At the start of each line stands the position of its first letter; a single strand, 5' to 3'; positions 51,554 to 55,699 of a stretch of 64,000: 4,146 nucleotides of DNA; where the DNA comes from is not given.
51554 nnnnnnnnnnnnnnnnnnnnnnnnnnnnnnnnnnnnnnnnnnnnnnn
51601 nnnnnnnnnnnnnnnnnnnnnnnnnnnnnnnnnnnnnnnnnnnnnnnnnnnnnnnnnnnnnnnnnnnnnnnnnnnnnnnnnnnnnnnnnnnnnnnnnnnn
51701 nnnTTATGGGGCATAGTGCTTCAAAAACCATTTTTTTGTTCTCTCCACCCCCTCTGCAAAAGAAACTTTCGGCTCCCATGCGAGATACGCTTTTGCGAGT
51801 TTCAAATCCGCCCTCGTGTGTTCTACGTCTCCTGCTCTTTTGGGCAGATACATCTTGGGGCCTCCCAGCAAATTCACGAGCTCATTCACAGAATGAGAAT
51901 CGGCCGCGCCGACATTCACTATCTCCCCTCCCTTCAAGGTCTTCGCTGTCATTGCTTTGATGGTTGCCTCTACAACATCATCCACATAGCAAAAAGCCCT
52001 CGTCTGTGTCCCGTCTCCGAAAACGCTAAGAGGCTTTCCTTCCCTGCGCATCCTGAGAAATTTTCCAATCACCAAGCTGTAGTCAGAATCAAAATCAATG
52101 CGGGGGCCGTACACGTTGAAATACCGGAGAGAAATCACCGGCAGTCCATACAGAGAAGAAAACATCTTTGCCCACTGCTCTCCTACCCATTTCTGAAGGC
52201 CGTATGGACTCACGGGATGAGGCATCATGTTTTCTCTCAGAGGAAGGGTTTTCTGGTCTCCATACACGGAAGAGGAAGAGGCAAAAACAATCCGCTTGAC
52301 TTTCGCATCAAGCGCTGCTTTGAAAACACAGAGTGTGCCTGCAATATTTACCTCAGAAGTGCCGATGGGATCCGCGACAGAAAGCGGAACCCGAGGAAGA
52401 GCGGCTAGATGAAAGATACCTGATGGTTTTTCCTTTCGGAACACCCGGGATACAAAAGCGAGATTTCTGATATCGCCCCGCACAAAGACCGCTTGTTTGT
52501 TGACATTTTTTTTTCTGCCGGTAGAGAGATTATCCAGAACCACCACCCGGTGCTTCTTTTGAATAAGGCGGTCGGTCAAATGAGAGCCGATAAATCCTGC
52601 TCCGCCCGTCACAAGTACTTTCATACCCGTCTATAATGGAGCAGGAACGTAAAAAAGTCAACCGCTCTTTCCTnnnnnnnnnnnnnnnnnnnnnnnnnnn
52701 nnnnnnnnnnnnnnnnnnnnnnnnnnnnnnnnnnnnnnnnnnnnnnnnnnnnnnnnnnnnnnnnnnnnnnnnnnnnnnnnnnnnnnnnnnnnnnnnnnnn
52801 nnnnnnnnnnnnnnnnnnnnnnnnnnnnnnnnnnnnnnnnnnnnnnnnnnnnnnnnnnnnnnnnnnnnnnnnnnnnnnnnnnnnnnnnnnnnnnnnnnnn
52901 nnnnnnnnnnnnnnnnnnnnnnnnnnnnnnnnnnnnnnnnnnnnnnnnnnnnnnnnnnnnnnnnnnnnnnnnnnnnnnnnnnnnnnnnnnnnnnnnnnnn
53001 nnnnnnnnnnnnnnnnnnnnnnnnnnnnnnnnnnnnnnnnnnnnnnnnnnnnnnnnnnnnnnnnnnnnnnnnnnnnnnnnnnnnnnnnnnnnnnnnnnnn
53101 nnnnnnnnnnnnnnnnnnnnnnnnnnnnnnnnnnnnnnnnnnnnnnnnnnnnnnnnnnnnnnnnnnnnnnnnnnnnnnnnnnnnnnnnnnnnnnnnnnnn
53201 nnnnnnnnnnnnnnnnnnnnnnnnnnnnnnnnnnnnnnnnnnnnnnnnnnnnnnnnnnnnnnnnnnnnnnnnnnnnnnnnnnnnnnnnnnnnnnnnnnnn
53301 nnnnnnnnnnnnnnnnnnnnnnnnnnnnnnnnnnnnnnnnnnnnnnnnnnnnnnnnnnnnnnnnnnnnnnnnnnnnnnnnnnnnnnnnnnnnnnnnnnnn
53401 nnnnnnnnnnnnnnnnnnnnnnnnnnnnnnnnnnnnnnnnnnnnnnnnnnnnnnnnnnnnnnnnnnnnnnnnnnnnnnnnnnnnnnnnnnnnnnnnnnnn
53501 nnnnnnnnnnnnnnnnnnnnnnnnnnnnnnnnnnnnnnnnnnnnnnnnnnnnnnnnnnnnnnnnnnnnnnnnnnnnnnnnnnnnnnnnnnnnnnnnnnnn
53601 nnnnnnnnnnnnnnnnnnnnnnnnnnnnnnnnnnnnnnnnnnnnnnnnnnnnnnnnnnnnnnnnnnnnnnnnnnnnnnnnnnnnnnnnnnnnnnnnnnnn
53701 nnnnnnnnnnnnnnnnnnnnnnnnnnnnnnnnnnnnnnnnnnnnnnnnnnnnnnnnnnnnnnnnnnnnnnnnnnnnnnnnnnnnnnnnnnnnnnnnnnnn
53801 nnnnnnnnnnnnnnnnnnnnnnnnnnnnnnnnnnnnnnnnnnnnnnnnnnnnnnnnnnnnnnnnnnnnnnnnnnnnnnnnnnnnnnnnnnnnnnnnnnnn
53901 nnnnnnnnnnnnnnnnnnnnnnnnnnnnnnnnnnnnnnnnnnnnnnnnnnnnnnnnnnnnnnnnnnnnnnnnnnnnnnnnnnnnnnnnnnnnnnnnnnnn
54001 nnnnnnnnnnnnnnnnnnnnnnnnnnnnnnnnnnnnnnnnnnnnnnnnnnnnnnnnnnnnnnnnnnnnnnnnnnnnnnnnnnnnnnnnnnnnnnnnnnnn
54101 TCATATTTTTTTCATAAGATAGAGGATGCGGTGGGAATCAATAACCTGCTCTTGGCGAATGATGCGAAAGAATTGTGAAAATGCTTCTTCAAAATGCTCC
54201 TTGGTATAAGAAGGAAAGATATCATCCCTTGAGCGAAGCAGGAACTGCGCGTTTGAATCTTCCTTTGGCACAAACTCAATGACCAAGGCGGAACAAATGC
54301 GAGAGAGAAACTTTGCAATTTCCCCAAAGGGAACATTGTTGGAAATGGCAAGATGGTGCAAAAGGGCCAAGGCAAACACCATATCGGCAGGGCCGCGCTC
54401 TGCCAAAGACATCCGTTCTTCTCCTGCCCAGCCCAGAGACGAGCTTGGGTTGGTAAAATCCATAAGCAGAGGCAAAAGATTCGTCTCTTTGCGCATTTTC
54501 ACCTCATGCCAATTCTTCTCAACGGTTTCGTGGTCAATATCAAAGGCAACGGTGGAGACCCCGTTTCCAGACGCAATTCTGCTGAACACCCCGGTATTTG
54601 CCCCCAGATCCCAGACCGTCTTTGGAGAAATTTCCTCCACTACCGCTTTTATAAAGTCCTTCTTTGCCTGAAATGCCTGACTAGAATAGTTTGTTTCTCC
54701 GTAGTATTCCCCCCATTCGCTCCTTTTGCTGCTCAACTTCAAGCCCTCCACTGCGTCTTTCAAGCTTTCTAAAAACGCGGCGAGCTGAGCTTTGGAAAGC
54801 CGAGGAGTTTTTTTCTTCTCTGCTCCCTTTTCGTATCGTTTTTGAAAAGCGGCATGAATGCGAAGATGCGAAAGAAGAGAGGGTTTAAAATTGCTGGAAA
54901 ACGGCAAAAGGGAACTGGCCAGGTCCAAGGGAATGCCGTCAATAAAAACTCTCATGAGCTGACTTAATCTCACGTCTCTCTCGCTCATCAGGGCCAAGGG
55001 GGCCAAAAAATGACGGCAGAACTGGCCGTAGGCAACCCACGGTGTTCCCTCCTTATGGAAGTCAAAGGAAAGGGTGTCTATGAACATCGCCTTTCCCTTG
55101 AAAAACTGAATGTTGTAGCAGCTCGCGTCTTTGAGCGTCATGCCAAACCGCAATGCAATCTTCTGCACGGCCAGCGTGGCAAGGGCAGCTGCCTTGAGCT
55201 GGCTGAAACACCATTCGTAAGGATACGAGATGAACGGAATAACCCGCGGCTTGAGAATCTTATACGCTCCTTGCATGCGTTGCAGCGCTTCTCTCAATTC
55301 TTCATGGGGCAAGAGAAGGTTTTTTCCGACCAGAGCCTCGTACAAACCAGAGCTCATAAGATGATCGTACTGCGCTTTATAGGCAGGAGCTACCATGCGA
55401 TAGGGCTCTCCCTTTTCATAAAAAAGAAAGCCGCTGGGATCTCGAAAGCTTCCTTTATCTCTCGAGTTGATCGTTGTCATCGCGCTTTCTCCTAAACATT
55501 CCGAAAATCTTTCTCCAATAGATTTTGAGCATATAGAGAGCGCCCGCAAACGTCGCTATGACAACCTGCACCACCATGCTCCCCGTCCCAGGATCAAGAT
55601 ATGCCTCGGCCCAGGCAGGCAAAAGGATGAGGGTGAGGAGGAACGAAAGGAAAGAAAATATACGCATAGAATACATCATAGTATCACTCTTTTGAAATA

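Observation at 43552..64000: A 20-kb uninterrupted surface-glycan locus in an otherwise minimal genome, starting with a PglF-E-D-C-like module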

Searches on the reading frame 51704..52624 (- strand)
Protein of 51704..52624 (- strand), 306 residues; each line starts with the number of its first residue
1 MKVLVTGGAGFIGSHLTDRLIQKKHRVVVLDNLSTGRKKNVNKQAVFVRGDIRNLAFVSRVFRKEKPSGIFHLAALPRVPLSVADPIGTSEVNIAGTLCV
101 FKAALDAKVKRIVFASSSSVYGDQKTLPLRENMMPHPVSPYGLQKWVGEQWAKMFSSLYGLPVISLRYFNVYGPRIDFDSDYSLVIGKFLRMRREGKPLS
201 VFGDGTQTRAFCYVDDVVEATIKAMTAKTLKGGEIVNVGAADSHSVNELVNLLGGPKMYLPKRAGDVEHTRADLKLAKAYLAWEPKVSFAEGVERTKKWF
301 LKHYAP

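Call 3: search_protein_families(library=pfam, proteins=[window:51704-52624:-], max_evalue=0.001)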
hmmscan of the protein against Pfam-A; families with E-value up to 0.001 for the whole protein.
window:51704-52624:- (306 aa): 9 families
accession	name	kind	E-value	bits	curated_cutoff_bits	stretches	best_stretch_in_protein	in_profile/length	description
PF01370.27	Epimerase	-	5.4e-66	222.9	20.9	1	3-239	1-240/240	NAD dependent epimerase/dehydratase family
PF16363.11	GDP_Man_Dehyd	-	2.6e-57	195.2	27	1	4-296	1-332/332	GDP-mannose 4,6 dehydratase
PF01073.25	3Beta_HSD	-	2.9e-19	69.6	22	1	4-226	1-230/280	3-beta hydroxysteroid dehydrogenase/isomerase family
PF02719.21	Polysacc_synt_2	-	5.1e-19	69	20.2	1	3-251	1-241/293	Polysaccharide biosynthesis protein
PF04321.23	RmlD_sub_bind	-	3.1e-16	59.7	27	1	1-229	1-201/287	RmlD substrate binding domain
PF07993.18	NAD_binding_4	-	4.1e-08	33.1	20.1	0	45-173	63-209/258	Male sterility protein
PF13460.12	NAD_binding_10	-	1.1e-05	25.9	27.2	1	7-133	1-116/184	NAD(P)H-binding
PF00106.31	adh_short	-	4.8e-05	23.4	26.6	0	3-64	3-70/195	short chain dehydrogenase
PF05368.20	NmrA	-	0.00018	21.7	27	1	2-117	4-107/298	NmrA-like family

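Call 15: search_protein_families(library=ncbifam, proteins=[window:51704-52624:-], max_evalue=0.00001)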
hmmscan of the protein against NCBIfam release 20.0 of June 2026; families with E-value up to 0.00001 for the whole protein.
window:51704-52624:- (306 aa): 31 families (the best 25 are shown)
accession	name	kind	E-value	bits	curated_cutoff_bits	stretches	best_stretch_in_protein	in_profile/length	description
TIGR01179.1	galE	equivalog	1.1e-57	195.4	262.3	1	2-299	1-324/332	UDP-glucose 4-epimerase GalE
NF011728.1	PRK15181.1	equivalog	2.4e-56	191.2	760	1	3-303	18-340/348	Vi polysaccharide biosynthesis UDP-N-acetylglucosaminuronic acid C-4 epimerase TviC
TIGR04180.1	EDH_00030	hypoth_equivalog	1.1e-42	146.2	475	1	3-253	1-252/297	NAD-dependent 4,6-dehydratase LegB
TIGR01181.1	dTDP_gluc_dehyt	equivalog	1.5e-42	145.8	365.1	1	2-303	1-314/321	dTDP-glucose 4,6-dehydratase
NF007956.0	PRK10675.1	subfamily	1e-40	139.9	394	1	1-303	1-332/338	UDP-glucose 4-epimerase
TIGR02197.1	heptose_epim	equivalog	1.1e-36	126.6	274.6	1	3-300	1-313/316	ADP-glyceromanno-heptose 6-epimerase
NF007490.0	PRK10084.1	subfamily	1.3e-29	103.4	649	1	1-302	1-336/361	dTDP-glucose 4,6-dehydratase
NF007582.0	PRK10217.1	equivalog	8.2e-28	97.5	698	1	2-245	3-258/355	dTDP-glucose 4,6-dehydratase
NF008872.0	PRK11908.1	equivalog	2.5e-23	82.7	294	1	1-253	2-267/349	bifunctional UDP-4-keto-pentose/UDP-xylose synthase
NF005998.1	PRK08125.1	equivalog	6.4e-22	77.7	777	1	2-296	317-645/649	bifunctional UDP-4-amino-4-deoxy-L-arabinose formyltransferase/UDP-glucuronic acid oxidase ArnA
NF047922.1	GDPFucSynFcl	equivalog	1.3e-21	77.4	500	1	2-303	4-304/308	GDP-L-fucose synthase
NF041015.1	UDPsulfquin_syn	equivalog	6.5e-20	71.4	575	1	174-253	227-306/384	UDP-sulfoquinovose synthase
TIGR02622.1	CDP_4_6_dhtase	equivalog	6.9e-19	68.2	278.45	1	2-125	6-137/352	CDP-glucose 4,6-dehydratase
NF043036.1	ErythonDh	equivalog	7.9e-18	64.7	325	1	1-150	1-158/321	D-erythronate dehydrogenase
TIGR03466.1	HpnA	hypoth_equivalog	4.2e-17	62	367.65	1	1-164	1-163/327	hopanoid-associated sugar epimerase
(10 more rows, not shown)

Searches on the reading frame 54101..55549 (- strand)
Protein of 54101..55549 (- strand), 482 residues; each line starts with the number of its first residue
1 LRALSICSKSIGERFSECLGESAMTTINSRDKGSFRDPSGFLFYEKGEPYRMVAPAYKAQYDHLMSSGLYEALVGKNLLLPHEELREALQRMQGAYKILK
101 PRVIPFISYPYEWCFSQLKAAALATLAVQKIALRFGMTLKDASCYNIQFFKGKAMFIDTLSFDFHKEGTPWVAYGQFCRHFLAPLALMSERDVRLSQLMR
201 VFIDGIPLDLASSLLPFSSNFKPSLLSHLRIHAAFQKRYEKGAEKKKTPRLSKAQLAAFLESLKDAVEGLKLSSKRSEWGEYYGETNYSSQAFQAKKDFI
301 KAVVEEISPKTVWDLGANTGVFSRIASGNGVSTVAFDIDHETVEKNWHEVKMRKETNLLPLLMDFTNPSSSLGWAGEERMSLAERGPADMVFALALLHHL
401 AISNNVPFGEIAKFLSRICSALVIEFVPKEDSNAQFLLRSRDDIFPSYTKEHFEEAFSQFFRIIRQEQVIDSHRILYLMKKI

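Call 4: search_protein_families(library=pfam, proteins=[window:54101-55549:-], max_evalue=0.001)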
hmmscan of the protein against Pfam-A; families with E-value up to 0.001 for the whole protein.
window:54101-55549:- (482 aa): 1 family
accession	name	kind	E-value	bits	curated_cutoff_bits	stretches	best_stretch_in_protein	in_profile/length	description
PF13489.12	Methyltransf_23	-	3.7e-05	23.9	27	1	290-401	3-95/164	Methyltransferase domain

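Call 16: search_protein_families(library=ncbifam, proteins=[window:54101-55549:-], max_evalue=0.01)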
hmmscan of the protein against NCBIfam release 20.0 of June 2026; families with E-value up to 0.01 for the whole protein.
window:54101-55549:- (482 aa): 1 family
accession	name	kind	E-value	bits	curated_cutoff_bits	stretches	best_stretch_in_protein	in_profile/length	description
NF049952.1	23rRNACMtaseTlyA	equivalog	0.0015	18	250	1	285-346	54-116/236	23S rRNA (cytidine-2'-O)-methyltransferase TlyA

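Call 58: search_solved_structures(query=window:54101-55549:-, max_evalue=1)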
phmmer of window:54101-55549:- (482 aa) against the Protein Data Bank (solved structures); distinct sequences matched with E-value up to 1: 5.
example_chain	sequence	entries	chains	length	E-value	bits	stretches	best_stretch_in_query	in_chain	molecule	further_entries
4xcx_A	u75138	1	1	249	0.42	12.7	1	292-436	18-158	Small RNA 2'-O-methyltransferase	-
2bco_A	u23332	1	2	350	0.46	12.6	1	216-306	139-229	Succinylglutamate desuccinylase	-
5wy0_A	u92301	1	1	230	0.57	12.2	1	293-436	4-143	Small RNA 2'-O-methyltransferase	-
4azw_A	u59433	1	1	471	0.75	11.9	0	309-431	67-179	WBDD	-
4uw0_A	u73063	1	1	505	0.84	11.7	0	309-431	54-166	WBDD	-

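Call 66: search_protein_representatives(protein=window:54101-55480:-)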
Query: 459 residues. Proteins with E-value up to 0.001 (for the whole library): 6151; up to 1e-10: 4278; up to 1e-30: 1821. The best 150 are listed.
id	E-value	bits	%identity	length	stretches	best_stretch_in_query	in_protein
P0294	6.2e-154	529.6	54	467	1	8-458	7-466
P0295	2.9e-145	501.1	50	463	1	6-457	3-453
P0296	2.7e-138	478.1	50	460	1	9-458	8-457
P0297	2.6e-137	474.8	50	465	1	6-458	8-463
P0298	1.0e-136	472.9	49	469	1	10-458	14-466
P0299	1.1e-132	459.6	47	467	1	9-456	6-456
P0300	2.6e-132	458.4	48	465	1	12-457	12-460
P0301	6.0e-132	457.2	46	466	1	8-458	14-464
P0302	9.1e-132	456.6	48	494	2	59-457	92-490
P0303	2.7e-128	445.1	47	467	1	8-458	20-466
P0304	7.9e-128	443.6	47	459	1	7-456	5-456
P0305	1.8e-127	442.4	47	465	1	3-458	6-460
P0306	2.5e-127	441.9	46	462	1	8-457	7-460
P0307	3.5e-127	441.5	46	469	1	2-458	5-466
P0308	8.0e-127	440.3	47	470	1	8-458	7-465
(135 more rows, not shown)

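Call 68: search_solved_structures(query=A2, max_evalue=1)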
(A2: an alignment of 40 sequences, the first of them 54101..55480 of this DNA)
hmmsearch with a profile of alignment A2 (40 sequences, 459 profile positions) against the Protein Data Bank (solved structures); distinct sequences matched with E-value up to 1: 27.
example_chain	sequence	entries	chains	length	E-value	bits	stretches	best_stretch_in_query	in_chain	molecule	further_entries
4azw_A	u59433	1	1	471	0.0063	18.7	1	285-407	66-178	WBDD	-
4uw0_A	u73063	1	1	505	0.0073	18.5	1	285-407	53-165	WBDD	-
4ax8_A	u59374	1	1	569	0.0087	18.3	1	285-407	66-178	WBDD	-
4azs_A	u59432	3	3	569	0.0094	18.1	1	285-407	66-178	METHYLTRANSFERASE WBDD | WBDD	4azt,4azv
5yac_A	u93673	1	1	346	0.028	16.6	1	285-341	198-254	tRNA (guanine(37)-N1)-methyltransferase Trm5b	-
4krg_A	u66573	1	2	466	0.028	16.6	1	247-326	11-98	Phosphoethanolamine N-methyltransferase 1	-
3a7e_A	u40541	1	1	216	0.081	15.1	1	232-320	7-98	Catechol O-methyltransferase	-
1ve3_A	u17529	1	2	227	0.096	14.8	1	264-332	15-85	hypothetical protein PH0226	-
6i3c_A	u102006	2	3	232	0.11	14.6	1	235-320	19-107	Catechol O-methyltransferase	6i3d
3bwy_A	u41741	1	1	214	0.11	14.6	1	249-320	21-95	COMT protein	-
4pyi_A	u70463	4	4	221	0.12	14.6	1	236-320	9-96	Catechol O-methyltransferase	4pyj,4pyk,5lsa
4xuc_A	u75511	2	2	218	0.12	14.5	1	240-320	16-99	Catechol O-methyltransferase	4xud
4xue_B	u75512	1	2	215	0.12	14.5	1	248-320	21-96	Catechol O-methyltransferase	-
3bwm_A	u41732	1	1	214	0.13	14.4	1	249-320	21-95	Catechol O-methyltransferase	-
5wp5_A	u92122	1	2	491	0.13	14.3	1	276-345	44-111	Phosphomethylethanolamine N-methyltransferase 2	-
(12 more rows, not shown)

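Call 69: search_protein_families(library=pfam, alignment_id=A2, max_evalue=0.01)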
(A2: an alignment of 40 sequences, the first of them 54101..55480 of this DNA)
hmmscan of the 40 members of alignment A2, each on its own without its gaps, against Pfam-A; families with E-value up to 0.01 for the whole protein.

A. member 1, window:54101-55480:- (459 aa): 1 family
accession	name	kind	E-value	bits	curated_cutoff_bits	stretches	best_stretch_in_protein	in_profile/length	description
PF13489.12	Methyltransf_23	-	3.4e-05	24.1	27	1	267-378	3-95/164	Methyltransferase domain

B. families by the number of members that match (of 40 scanned): 9 families
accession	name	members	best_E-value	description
PF13489.12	Methyltransf_23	13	3.1e-06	Methyltransferase domain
PF08242.18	Methyltransf_12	9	0.00016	Methyltransferase domain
PF08241.18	Methyltransf_11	5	0.0012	Methyltransferase domain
PF13847.12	Methyltransf_31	2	2.6e-05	Methyltransferase domain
PF05175.20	MTS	2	0.0035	Methyltransferase small domain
PF13649.12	Methyltransf_25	1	2.1e-05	Methyltransferase domain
PF03848.20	TehB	1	0.0029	Tellurite resistance protein TehB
PF01728.25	FtsJ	1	0.004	FtsJ-like methyltransferase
PF06325.19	PrmA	1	0.0062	Ribosomal protein L11 methyltransferase (PrmA)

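Call 99: predict_structure(alignment_id=A2)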
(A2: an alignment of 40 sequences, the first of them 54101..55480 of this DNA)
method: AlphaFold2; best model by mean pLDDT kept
length: 459 residues; sequences in the alignment: 40
mean_pLDDT: 91.3   pTM: 0.92
mean pLDDT of the five models: 91.3, 91.0, 90.8, 90.5, 89.8
residues with pLDDT >= 90: 344; 70-90: 94; 50-70: 16; < 50: 5
segments of 3 or more residues with pLDDT < 50: 1-5
pLDDT, mean of each block of 10 residues (from residue 1): 58 84 90 97 98 98 76 93 95 98 98 97 96 96 94 98 96 93 96 94 92 85 81 95 95 69 74 96 98 95 97 95 96 97 80 80 92 92 94 96 93 84 92 98 92 97
secondary structure, 60 per line:
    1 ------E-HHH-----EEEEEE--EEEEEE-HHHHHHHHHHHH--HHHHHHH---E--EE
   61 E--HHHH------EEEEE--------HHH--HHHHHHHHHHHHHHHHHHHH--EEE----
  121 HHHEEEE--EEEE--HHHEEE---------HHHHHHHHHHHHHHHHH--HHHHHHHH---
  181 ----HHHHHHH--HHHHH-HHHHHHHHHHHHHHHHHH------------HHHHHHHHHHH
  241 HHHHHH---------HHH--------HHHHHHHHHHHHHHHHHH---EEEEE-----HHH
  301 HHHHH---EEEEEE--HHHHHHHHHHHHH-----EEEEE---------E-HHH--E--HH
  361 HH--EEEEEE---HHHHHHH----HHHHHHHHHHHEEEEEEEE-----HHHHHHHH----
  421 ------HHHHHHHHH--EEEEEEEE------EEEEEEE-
elements in order: E17-22 E25-30 H32-43 H46-52 E59-61 H64-67 E74-78 H92-111 E114-116 E124-127 E130-133 E139-141 H151-167 H170-177 H185-191 H194-198 H200-217 H230-246 H267-284 E288-292 H298-305 E309-314 H317-329 E335-339 H359-362 E365-370 H374-380 H385-395 E396-403 H409-416 H427-435 E438-445 E452-458

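Call 101: fold_search(model_id=the predicted structure, library=pdb)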
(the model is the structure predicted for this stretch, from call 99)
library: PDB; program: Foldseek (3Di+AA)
matches with E <= 10: 1999; with E <= 0.001: 901
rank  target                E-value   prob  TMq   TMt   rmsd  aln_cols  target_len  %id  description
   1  4azs                  1.2e-09  1.00  0.30  0.31   5.0       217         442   16  High resolution (2.2 A) crystal structure of WbdD. (released 2012-09-26)
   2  4azt                  5.0e-09  1.00  0.31  0.32   5.5       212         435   17  Co-crystal structure of WbdD and kinase inhibitor LY294002. (released 2012-09-26)
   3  1ve3_A                9.3e-09  1.00  0.33  0.67   5.6       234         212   15  Crystal structure of PH0226 protein from Pyrococcus horikoshii OT3 (released 2005-05-24)
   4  4ax8                  9.3e-09  1.00  0.30  0.31   5.3       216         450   17  Medium resolution structure of the bifunctional kinase- methyltransferase WbdD (released 2012-10-03)
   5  4qdk_B                1.1e-08  1.00  0.32  0.64   5.6       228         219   16  Crystal structure of magnesium protoporphyrin IX methyltransferase (ChlM) from Synechocystis PCC 6803 with bound SAH (released 2014-08-06)
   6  2xva_D                1.5e-08  1.00  0.28  0.62   7.6       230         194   12  Crystal structure of the tellurite detoxification protein TehB from E. coli in complex with sinefungin (released 2011-02-16)
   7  4azw                  3.5e-08  1.00  0.29  0.32   5.5       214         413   18  Crystal structure of monomeric WbdD. (released 2012-09-26)
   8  5t39                  3.7e-08  1.00  0.29  0.52   5.8       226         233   14  Crystal Structure of the N-terminal domain of EvdMO1 in the presence of SAH and D-fucose (released 2017-09-06)
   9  4dq0_A                4.4e-08  1.00  0.29  0.62   5.9       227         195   14  The crystal structure of tellurite resistance protein from Escherichia coli O157:H7 str. Sakai (released 2012-02-29)
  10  3jwg                  4.9e-08  1.00  0.32  0.68   4.4       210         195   16  Crystal structure analysis of the methyltransferase domain of bacterial-CtHen1-C (released 2009-10-20)
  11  4qdk_A                5.2e-08  1.00  0.32  0.61   5.5       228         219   17  Crystal structure of magnesium protoporphyrin IX methyltransferase (ChlM) from Synechocystis PCC 6803 with bound SAH (released 2014-08-06)
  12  5zw3_A                5.5e-08  1.00  0.28  0.57  13.2       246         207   13  Crystal Structure of TrmR from B. subtilis (released 2018-07-11)
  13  3l8d                  6.1e-08  1.00  0.32  0.67   4.5       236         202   12  Crystal structure of methyltransferase from Bacillus Thuringiensis (released 2010-01-12)
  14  5zw3_B                7.7e-08  1.00  0.27  0.60  13.6       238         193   12  Crystal Structure of TrmR from B. subtilis (released 2018-07-11)
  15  8gdu                  8.1e-08  1.00  0.29  0.67   5.4       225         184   16  Crystal structure of a mutant methyl transferase from Methanosarcina acetivorans, Northeast Structural Genomics Consorti (released 2024-01-24)
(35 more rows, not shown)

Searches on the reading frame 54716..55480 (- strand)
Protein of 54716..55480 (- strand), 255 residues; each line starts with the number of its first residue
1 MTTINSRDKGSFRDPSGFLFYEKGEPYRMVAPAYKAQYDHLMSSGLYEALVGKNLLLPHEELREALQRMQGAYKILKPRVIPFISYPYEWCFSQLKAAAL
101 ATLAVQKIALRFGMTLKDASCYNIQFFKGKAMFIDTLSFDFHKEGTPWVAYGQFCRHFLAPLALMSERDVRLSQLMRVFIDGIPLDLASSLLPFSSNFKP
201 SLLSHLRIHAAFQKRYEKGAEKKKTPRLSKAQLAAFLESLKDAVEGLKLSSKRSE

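Call 107: search_protein_families(library=pfam, proteins=[window:54716-55480:-], max_evalue=10)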
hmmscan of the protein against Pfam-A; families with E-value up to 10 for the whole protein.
seq(255 aa): 0 families
